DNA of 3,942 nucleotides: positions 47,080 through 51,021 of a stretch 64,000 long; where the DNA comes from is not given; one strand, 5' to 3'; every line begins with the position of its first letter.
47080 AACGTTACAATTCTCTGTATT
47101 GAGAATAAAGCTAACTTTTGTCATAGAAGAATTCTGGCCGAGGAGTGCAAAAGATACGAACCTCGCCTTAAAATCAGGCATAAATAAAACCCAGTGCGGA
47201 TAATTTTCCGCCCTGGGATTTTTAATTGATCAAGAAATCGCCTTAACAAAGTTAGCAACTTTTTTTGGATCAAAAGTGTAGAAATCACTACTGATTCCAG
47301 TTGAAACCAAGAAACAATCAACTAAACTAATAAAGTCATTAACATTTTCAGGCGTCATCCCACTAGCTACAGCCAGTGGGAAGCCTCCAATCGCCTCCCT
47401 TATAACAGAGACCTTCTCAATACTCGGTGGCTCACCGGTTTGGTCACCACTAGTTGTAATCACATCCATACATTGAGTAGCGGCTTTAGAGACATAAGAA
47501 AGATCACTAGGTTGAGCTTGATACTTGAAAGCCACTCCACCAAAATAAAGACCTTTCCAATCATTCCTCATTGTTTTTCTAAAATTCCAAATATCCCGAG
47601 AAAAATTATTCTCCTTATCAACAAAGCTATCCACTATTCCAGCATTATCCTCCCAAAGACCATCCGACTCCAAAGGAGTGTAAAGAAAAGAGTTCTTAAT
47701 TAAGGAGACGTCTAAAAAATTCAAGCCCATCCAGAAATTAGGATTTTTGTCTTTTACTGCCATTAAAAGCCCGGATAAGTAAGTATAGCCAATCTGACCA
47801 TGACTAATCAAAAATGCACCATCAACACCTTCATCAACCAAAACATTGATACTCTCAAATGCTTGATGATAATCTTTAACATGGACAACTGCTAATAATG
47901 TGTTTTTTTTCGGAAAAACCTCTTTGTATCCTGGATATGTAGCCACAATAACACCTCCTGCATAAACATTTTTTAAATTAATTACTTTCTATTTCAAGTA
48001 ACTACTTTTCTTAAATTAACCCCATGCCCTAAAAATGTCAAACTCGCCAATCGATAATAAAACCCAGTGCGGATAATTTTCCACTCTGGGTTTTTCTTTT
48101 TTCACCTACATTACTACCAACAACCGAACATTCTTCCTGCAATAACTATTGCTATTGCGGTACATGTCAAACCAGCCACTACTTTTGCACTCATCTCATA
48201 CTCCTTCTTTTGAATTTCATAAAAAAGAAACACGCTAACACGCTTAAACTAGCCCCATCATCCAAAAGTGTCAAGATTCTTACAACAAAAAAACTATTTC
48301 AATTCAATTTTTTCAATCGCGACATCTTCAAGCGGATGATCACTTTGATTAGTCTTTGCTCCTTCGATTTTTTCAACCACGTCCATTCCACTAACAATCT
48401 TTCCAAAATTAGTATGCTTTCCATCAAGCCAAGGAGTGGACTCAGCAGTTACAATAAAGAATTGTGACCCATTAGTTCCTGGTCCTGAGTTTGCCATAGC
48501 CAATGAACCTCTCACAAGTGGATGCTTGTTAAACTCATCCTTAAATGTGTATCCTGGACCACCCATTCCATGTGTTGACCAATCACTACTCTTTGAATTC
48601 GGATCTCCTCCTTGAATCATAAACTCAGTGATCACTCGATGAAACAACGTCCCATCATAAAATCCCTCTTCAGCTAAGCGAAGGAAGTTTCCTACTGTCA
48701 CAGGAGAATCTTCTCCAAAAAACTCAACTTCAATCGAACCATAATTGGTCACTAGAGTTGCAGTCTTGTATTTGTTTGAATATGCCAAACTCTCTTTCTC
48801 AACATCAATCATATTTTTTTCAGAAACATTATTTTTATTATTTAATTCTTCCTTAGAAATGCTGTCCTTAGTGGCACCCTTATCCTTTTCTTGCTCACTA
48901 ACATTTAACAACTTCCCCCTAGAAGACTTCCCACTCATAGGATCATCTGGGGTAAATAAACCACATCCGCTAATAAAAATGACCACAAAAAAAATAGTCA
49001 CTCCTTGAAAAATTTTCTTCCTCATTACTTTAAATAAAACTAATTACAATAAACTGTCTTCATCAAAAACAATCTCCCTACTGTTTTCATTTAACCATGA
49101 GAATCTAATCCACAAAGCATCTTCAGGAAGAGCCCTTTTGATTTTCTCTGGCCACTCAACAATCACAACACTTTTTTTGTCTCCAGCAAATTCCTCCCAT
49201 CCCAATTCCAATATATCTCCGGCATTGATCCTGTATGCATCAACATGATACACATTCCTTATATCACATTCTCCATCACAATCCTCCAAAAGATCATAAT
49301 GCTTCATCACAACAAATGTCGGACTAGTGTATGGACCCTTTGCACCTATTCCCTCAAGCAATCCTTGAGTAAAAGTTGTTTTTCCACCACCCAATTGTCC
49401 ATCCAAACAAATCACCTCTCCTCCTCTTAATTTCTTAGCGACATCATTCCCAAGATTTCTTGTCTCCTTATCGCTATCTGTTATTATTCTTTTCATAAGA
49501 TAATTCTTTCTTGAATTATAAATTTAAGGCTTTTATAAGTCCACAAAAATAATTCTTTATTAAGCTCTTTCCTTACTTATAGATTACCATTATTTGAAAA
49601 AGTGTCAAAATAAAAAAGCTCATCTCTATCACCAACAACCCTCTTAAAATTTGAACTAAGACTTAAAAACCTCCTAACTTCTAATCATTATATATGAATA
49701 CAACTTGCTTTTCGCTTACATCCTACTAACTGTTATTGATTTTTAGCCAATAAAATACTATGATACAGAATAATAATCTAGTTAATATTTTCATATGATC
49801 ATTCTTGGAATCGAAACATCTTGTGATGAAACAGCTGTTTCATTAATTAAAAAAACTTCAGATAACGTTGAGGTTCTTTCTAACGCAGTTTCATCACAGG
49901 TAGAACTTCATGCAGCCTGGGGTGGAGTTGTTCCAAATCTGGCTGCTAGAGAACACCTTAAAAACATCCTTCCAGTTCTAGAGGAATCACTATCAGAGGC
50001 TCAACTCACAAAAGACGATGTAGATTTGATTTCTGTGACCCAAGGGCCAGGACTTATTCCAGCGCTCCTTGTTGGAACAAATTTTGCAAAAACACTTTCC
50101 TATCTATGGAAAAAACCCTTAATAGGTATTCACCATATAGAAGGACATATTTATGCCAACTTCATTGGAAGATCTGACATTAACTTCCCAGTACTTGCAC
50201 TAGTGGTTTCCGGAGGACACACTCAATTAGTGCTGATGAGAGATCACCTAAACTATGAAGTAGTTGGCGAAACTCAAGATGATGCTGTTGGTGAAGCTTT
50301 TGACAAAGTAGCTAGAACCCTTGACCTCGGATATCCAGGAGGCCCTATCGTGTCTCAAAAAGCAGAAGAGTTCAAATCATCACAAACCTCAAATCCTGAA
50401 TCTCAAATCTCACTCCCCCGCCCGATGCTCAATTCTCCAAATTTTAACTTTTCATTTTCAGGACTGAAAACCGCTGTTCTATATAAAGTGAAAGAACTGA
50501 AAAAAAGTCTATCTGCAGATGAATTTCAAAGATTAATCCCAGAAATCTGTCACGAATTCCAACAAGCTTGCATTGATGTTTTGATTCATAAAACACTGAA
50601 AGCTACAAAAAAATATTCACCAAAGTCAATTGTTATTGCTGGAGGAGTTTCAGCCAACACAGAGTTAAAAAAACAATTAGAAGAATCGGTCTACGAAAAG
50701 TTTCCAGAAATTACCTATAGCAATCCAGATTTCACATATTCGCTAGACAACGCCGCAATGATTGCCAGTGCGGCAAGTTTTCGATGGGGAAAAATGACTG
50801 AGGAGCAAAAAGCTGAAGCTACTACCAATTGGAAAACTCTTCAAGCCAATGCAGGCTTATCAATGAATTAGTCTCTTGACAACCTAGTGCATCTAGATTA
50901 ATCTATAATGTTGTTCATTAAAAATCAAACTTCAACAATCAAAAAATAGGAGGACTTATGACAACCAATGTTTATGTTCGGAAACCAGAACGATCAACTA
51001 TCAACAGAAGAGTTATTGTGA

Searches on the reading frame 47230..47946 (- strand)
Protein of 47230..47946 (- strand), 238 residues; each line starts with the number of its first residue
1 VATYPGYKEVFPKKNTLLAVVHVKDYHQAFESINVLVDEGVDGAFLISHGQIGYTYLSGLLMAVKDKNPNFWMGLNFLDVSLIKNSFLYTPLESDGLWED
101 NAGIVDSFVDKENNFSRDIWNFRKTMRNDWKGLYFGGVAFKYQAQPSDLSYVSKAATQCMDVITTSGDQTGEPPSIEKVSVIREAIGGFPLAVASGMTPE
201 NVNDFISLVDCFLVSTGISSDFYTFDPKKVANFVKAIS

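Call 50: search_protein_families(library=pfam, proteins=[window:47230-47946:-], max_evalue=0.001)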
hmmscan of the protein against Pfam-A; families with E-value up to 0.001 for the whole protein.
window:47230-47946:- (238 aa): 1 family
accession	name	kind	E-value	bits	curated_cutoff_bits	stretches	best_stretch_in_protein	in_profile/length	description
PF03437.21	BtpA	-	6.2e-08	32.9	30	1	157-237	170-252/254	BtpA family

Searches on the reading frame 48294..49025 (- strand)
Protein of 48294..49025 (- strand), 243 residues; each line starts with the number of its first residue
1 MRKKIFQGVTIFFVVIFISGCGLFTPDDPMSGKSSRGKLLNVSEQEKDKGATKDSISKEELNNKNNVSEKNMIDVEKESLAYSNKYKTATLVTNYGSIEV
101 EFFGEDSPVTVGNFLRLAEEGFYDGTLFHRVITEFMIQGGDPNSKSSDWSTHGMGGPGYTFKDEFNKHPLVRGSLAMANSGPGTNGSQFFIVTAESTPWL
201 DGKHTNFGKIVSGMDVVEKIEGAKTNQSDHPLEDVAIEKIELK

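Call 50: search_protein_families(library=pfam, proteins=[window:48294-49025:-], max_evalue=0.001)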
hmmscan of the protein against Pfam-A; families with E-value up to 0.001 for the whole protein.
window:48294-49025:- (243 aa): 1 family
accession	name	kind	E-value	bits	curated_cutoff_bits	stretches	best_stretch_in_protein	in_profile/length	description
PF00160.26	Pro_isomerase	-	2.2e-50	171.4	21.7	1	90-241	3-158/159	Cyclophilin type peptidyl-prolyl cis-trans isomerase/CLD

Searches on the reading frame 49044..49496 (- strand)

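Call 50: search_protein_families(library=pfam, proteins=[window:49044-49496:-], max_evalue=0.001)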
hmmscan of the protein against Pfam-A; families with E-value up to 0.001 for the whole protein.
window:49044-49496:- (150 aa): 1 family
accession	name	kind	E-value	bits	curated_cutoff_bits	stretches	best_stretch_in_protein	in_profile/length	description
PF02367.23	TsaE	-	3.8e-34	117.8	26.6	1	7-142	2-128/128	Threonylcarbamoyl adenosine biosynthesis protein TsaE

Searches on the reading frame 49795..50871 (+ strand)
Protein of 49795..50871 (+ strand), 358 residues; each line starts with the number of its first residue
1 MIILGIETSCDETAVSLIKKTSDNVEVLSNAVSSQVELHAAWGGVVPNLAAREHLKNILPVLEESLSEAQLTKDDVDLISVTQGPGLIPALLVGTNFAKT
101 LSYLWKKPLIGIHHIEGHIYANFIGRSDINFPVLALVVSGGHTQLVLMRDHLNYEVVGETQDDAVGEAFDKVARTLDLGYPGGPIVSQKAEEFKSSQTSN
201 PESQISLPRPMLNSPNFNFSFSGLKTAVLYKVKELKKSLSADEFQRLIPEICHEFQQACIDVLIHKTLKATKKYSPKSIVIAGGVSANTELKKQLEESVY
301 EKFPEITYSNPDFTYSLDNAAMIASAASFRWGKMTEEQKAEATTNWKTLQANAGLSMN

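Call 68: search_protein_families(library=pfam, proteins=[window:49795-50871:+], max_evalue=0.1)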
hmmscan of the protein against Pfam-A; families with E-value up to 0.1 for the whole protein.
window:49795-50871:+ (358 aa): 3 families
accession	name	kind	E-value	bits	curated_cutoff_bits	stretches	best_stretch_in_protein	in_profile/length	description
PF00814.31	TsaD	-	3e-87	293.1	24.8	1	26-324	1-263/264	tRNA N6-adenosine threonylcarbamoyltransferase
PF22521.2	HypF_C_2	-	0.00084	19.6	27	1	231-302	148-220/241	Carbamoyltransferase, Kae1-like Domain, second subdomain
PF01869.26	BcrAD_BadFG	-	0.0025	17.8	31.5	0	264-306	213-251/271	BadF/BadG/BcrA/BcrD ATPase family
